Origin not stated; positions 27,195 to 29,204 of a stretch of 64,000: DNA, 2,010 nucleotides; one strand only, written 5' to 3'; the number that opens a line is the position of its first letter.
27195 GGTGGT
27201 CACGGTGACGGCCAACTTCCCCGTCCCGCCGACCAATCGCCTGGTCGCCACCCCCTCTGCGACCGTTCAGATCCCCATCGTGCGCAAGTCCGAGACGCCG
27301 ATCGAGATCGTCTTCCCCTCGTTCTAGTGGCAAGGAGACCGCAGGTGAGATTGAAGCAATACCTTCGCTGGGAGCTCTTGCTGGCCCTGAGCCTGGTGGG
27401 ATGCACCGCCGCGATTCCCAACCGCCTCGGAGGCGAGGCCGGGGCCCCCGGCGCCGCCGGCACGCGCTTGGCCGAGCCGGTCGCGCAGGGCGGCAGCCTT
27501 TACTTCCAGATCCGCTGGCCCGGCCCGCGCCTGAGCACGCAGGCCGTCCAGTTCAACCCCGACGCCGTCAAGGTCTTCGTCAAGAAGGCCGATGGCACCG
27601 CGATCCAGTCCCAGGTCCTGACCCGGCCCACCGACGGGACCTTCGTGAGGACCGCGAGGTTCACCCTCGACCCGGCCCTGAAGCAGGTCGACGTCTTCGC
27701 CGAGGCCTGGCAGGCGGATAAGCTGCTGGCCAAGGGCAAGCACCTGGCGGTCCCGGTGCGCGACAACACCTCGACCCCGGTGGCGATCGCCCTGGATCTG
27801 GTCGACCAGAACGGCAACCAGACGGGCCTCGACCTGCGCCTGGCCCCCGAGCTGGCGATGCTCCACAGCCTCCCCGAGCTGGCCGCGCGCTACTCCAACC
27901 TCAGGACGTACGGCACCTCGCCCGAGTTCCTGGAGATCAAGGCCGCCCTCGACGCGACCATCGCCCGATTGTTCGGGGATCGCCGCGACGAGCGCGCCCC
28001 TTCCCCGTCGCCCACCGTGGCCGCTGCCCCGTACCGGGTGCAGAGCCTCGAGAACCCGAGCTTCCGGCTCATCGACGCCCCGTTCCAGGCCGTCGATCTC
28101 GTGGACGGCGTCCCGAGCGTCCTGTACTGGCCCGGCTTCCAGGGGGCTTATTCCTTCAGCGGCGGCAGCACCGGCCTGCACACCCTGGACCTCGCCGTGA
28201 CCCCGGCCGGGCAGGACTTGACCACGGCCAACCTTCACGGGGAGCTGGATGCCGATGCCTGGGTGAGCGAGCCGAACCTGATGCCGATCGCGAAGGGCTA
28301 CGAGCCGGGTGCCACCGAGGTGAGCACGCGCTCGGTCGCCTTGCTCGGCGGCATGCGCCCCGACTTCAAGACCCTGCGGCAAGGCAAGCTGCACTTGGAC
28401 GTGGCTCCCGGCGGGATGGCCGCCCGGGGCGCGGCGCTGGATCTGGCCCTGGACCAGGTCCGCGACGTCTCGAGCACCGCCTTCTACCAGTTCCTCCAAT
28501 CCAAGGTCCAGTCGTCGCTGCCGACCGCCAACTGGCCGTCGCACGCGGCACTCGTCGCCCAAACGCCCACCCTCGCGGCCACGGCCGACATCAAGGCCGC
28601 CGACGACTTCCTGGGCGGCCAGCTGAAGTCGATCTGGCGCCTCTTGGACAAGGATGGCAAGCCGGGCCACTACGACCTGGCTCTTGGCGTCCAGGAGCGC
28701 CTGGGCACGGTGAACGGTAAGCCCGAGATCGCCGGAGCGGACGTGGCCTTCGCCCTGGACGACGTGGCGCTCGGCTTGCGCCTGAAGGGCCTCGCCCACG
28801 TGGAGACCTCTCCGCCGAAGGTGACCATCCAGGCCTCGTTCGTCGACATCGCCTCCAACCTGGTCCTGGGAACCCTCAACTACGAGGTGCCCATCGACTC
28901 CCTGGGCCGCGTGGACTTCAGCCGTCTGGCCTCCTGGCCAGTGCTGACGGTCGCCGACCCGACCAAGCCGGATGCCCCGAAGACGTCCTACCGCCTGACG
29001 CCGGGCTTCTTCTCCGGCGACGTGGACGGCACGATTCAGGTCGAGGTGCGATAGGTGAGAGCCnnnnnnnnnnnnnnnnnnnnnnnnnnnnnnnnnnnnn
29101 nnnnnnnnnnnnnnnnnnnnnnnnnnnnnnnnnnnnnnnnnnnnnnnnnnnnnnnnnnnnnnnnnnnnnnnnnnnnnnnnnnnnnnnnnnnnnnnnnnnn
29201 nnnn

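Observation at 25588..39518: Tandemly duplicated five-gene lipoprotein operon of unknown function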

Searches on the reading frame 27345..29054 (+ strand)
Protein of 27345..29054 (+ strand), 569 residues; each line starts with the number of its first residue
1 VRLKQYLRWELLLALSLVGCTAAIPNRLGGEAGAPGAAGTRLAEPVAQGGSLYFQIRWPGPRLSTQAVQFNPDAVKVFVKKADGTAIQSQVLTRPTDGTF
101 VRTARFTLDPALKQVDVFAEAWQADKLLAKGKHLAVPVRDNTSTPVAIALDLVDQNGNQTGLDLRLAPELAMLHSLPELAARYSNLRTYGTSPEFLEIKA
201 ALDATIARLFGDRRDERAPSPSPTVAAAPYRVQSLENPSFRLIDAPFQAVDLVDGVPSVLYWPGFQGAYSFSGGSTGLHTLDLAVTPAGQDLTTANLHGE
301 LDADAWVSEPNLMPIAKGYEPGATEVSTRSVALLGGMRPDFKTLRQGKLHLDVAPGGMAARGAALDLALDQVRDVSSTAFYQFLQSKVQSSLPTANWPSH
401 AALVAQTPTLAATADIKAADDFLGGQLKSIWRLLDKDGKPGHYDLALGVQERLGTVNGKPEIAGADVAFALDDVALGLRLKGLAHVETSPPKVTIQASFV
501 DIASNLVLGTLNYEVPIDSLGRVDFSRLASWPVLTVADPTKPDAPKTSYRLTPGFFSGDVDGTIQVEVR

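Call 5: search_protein_families(library=pfam, proteins=[window:27345-29054:+], max_evalue=1)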
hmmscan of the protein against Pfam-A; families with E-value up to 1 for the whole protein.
window:27345-29054:+ (569 aa): 0 families

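Call 6: search_protein_families(library=ncbifam, proteins=[window:27345-29054:+], max_evalue=1)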
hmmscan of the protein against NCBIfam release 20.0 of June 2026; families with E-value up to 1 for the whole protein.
window:27345-29054:+ (569 aa): 0 families

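Call 12: find_homologous_proteins(query=window:27345-29054:+, max_evalue=0.001)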
Query window:27345-29054:+ (569 aa): 10 proteins with E <= 0.001 among 8000 candidates.
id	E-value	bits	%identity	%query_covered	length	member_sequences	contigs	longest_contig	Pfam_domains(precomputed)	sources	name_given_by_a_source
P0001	0.0e+0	1265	100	100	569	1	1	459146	-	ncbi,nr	ncbi:hypothetical protein J7643_14290 [bacterium]|nr:hypothetical protein [bacterium]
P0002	5.2e-296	1001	79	100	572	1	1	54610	-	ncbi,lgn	ncbi:MAG TPA: hypothetical protein V6D00_13865 [Pantanalinema sp.]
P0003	1.1e-283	960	75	100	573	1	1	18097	-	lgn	-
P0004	1.8e-278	943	73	100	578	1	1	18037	-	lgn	-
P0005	4.2e-168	579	50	100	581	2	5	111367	-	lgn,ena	-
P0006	1.6e-96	342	38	100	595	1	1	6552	-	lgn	-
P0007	2.1e-93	332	37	100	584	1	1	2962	-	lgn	-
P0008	5.6e-92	327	36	100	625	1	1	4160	-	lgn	-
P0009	7.9e-92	327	35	100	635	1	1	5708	-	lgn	-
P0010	1.2e-89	320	36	100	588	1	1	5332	-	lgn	-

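Call 14: find_encoding_contigs(protein=P0005, flank=10000, max_places=4)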
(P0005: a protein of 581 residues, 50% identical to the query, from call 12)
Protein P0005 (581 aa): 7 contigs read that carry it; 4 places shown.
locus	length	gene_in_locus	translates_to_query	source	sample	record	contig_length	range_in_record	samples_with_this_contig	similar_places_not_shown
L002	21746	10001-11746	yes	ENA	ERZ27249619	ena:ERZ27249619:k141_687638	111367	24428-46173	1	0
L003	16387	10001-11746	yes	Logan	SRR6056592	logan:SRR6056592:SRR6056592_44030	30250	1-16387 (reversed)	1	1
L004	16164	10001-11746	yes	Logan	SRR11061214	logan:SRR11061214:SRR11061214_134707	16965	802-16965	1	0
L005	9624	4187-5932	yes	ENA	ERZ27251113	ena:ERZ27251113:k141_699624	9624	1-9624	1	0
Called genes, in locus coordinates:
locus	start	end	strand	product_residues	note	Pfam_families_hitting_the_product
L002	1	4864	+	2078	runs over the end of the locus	PF00270:DEAD, PF00271:Helicase_C, PF09369:MZB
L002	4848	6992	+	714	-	PF00580:UvrD-helicase, PF13245:AAA_19, PF13604:AAA_30 (faint), PF13361:UvrD_C, PF13538:UvrD_C_2 (faint)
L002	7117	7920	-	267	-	-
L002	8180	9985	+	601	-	-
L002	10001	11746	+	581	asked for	-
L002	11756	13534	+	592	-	-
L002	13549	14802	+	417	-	-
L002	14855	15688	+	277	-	-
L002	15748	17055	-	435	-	PF05221:AdoHcyase, PF00670:AdoHcyase_NAD, PF02826:2-Hacid_dh_C, PF07991:KARI_N (faint)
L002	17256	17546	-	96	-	PF01541:GIY-YIG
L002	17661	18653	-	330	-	PF06089:Asparaginase_II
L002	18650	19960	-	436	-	PF00082:Peptidase_S8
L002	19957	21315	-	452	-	PF13620:CarboxypepD_reg (weak)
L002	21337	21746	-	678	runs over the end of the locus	PF11992:TgpA_N, PF01841:Transglut_core, PF13559:DUF4129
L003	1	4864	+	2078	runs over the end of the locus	PF00270:DEAD, PF00271:Helicase_C, PF09369:MZB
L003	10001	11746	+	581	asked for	-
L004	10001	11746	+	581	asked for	-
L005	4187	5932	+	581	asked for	-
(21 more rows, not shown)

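Call 15: find_encoding_contigs(protein=P0002, flank=10000, max_places=3)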
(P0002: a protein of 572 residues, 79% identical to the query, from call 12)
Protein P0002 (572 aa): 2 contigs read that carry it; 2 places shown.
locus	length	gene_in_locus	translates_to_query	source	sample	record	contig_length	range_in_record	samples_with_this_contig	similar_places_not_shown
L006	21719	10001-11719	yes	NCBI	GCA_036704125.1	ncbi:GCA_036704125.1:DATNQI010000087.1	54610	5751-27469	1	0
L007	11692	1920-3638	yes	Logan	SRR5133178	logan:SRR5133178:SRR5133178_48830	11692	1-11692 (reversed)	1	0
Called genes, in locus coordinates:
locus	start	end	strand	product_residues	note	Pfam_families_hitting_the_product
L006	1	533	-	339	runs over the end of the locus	PF00140:Sigma70_r1_2, PF04542:Sigma70_r2, PF04539:Sigma70_r3, PF04545:Sigma70_r4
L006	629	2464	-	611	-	PF01807:Zn_ribbon_DnaG, PF13362:Toprim_3 (faint), PF08275:DNAG_N, PF01751:Toprim, PF13155:Toprim_2, PF13662:Toprim_4, PF10410:DnaB_bind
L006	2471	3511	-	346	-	PF01966:HD, PF13286:HD_assoc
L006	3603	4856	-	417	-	PF00375:SDF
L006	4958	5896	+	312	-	-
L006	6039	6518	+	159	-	PF01464:SLT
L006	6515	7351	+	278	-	PF01551:Peptidase_M23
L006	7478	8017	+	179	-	PF14520:HHH_5 (weak), PF14229:DUF4332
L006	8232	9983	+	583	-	-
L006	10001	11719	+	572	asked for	-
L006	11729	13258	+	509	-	-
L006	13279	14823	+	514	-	-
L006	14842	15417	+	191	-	-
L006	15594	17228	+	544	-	-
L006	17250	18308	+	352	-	-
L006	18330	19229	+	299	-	-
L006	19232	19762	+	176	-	-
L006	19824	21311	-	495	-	PF06068:TIP49 (weak), PF13401:AAA_22 (faint), PF05496:RuvB_N (weak), PF00004:AAA, PF17862:AAA_lid_3, PF01434:Peptidase_M41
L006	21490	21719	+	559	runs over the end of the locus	-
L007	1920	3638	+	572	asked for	-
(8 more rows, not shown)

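Call 17: find_related_loci(query=A1, collection=genome_contigs, flank=10000)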
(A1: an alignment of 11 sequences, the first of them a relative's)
Query A1 (569 aa) in genome_contigs; peptide patterns used: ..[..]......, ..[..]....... (x = any residue, [..] = any of these).
41 stretches matched a pattern; 2 encode a relative of the query (tblastn E <= 1e-3); 2 distinct loci.
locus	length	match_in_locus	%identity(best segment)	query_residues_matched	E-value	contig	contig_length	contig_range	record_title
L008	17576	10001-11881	32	1-569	7e-90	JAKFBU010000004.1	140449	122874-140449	MAG: Candidatus Sericytochromatia bacterium isolate LC003 contig-124_40, whole genome shotgun sequence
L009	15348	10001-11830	35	1-569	4e-102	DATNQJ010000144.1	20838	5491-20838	MAG TPA_asm: Stenomitos sp. isolate SMAG_U16504 k141_141749, whole genome shotgun sequence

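Call 18: search_solved_structures(query=A1, max_evalue=10)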
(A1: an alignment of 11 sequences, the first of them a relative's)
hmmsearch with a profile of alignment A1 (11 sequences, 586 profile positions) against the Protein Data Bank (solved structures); distinct sequences matched with E-value up to 10: 0.

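Call 32: predict_structure(alignment_id=A1)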
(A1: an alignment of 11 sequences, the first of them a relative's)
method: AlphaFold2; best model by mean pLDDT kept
length: 569 residues; sequences in the alignment: 11
mean_pLDDT: 71.5   pTM: 0.56
mean pLDDT of the five models: 71.5, 66.1, 64.3, 63.0, 62.8
residues with pLDDT >= 90: 100; 70-90: 271; 50-70: 92; < 50: 106
segments of 3 or more residues with pLDDT < 50: 1-48, 62-69, 161-171, 212-234, 554-569
pLDDT, mean of each block of 10 residues (from residue 1): 35 33 24 29 38 59 41 80 80 74 72 79 77 71 58 62 42 57 77 88 79 37 29 58 82 88 88 88 89 93 89 86 84 87 89 90 91 85 83 82 91 92 91 85 91 78 90 79 87 86 72 81 69 68 64 47 26
secondary structure, 60 per line:
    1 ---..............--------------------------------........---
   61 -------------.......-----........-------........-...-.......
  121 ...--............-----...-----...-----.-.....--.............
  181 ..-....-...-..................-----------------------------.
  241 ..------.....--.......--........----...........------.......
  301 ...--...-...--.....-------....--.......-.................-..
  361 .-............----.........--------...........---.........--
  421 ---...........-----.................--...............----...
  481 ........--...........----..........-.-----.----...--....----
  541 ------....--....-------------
elements in order: H4-17 E50-57 E74-80 E86-93 E101-108 E114-123 E126-137 E143-145 E151-153 H161-165 H168-182 H184-187 H193-210 E240-242 E249-253 E256-262 E265-272 E277-287 E294-303 E306-308 E315-319 E327-330 H333-336 E337-339 E344-354 E363-374 H379-387 E396-406 E410-418 E424-434 E440-456 E459-473 E478-488 E491-501 E506-515 E533-536 E547-550 H553-556

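Call 54: search_protein_representatives(alignment_id=A1)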
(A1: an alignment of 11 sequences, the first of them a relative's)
Query: 11 sequences, 586 profile positions. Proteins with E-value up to 0.001 (for the whole library): 106; up to 1e-10: 19; up to 1e-30: 15. The best 106 are listed.
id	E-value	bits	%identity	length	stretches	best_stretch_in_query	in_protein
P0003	2.1e-267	905.1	-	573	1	1-586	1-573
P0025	1.4e-238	810.0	-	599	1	1-586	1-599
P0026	1.8e-206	703.9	-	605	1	1-586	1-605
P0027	3.5e-160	551.0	-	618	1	1-586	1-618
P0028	3.4e-125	435.5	-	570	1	1-585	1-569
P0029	3.1e-109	382.8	-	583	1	1-586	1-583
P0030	1.1e-102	361.2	-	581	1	1-586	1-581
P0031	3.5e-100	352.9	-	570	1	1-584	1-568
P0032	1.5e-98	347.5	-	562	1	1-583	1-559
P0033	1.6e-52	195.6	-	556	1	54-578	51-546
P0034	1.8e-52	195.4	-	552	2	260-577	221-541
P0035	3.7e-48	181.1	-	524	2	261-583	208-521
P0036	1.9e-42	162.3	-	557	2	267-576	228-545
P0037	7.8e-38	147.0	-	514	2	271-583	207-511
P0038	2.2e-37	145.6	-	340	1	15-163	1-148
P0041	5.5e-19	84.8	-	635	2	437-586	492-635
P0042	2.7e-11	59.4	-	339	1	12-161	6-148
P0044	7.0e-09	51.4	-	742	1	13-161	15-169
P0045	1.5e-08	50.3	-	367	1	11-159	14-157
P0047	1.0e-07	47.6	-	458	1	13-161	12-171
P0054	1.0e-06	44.3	-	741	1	11-158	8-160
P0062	4.1e-06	42.3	-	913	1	25-158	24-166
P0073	2.0e-05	40.0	-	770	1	16-165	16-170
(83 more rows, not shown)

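Call 56: search_protein_families(library=pfam, alignment_id=A3, max_evalue=0.001)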
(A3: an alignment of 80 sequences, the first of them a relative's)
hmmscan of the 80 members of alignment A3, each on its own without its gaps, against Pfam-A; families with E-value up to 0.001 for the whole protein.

A. member 1, P0033 (556 aa): 0 families

B. families by the number of members that match (of 80 scanned): 55 families (the first 25 are shown)
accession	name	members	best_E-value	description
PF01833.30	TIG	25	2.3e-12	IPT/TIG domain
PF02368.24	Big_2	11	1.9e-12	Bacterial Ig-like domain (group 2)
PF01436.27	NHL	9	3.7e-26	NHL repeat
PF25021.1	TEN_NHL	9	1.4e-23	Teneurin NHL domain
PF08450.18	SGL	4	3.8e-08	SMP-30/Gluconolactonase/LRE-like region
PF03150.19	CCP_MauG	2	4.8e-50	Di-haem cytochrome c peroxidase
PF01344.31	Kelch_1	2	1.5e-49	Kelch motif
PF13964.12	Kelch_6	2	1.4e-34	Kelch motif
PF07646.21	Kelch_2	2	1.2e-23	Kelch motif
PF14870.12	PSII_BNR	2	1.7e-23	Photosynthesis system II assembly factor YCF48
PF24681.1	Kelch_KLHDC2_KLHL20_DRC7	2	1.2e-20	KLHDC2/KLHL20/DRC7 Kelch-repeats domain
PF25210.1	Kelch_FKB95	2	2.3e-20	FKB95, Kelch-repeats domain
PF13715.12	CarbopepD_reg_2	2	1.1e-15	CarboxypepD_reg-like domain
PF13620.12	CarboxypepD_reg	2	8.2e-15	Carboxypeptidase regulatory-like domain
PF24981.1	Beta-prop_ATRN-LZTR1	2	6.6e-13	Attractin/LZTR1 beta-propeller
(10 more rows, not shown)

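Call 62: find_encoding_contigs(protein=P0033, flank=10000, max_places=3)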
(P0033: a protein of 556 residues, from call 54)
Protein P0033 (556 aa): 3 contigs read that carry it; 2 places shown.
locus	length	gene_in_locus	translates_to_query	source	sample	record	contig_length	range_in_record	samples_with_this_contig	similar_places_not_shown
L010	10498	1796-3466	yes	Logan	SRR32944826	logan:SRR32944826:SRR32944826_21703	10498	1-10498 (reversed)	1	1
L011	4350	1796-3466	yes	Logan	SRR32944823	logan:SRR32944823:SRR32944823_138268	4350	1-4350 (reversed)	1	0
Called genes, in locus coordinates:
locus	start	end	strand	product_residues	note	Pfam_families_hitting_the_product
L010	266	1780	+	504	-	-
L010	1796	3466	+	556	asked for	-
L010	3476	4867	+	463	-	-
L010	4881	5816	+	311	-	-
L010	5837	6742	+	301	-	-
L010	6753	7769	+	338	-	-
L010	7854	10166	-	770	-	PF02518:HATPase_c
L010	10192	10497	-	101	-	?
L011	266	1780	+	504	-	-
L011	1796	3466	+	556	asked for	-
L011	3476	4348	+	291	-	?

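Call 63: find_encoding_contigs(protein=P0035, flank=10000, max_places=3)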
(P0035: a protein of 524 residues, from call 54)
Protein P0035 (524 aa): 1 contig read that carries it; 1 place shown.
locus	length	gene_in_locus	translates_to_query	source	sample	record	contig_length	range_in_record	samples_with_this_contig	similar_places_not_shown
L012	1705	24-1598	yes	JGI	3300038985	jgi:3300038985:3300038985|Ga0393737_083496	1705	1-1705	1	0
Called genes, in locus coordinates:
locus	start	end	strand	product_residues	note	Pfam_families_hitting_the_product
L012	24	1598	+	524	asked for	-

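Call 65: list_cluster_members(proteins=[P0033, P0036, P0041, P0042, P0044, P0045, P0047, P0054, P0062, P0073])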
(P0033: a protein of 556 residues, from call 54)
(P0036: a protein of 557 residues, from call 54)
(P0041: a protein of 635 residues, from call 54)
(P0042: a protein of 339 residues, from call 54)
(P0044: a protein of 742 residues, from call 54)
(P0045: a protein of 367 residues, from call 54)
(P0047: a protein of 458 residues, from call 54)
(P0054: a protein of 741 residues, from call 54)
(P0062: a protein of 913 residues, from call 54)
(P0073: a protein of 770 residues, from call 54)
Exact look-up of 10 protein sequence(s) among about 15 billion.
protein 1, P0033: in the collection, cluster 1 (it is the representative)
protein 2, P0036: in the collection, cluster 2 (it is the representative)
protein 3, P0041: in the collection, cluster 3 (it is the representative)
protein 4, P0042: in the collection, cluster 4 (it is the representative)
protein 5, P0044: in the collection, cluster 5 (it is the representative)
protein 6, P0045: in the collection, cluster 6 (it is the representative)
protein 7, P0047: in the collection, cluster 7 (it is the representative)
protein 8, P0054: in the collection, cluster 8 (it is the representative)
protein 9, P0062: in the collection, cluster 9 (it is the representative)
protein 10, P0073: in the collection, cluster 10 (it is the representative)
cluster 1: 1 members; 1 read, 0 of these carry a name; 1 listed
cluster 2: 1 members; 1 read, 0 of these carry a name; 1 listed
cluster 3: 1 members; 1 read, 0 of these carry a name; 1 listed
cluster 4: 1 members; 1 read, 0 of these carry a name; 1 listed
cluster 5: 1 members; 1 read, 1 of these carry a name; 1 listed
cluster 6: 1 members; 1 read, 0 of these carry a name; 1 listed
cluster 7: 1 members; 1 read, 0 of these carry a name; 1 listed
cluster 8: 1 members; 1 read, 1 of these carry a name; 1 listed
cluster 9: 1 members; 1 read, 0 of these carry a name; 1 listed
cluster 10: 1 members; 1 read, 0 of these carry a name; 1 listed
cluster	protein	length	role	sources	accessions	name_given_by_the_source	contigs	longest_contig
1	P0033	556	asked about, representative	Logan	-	-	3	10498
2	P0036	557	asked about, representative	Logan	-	-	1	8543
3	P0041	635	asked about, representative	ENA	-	-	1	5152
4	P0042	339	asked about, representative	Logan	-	-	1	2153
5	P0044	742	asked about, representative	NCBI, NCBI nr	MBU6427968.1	MAG: hypothetical protein KGR26_03070, partial [Cyanobacteria bacterium REEB65] | hypothetical protein [Cyanobacteria bacterium REEB65]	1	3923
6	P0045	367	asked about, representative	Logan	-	-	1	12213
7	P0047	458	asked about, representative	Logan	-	-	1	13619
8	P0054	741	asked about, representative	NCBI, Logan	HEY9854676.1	MAG TPA: IPT/TIG domain-containing protein [Stenomitos sp.]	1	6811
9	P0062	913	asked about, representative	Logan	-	-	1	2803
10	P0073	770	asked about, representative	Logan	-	-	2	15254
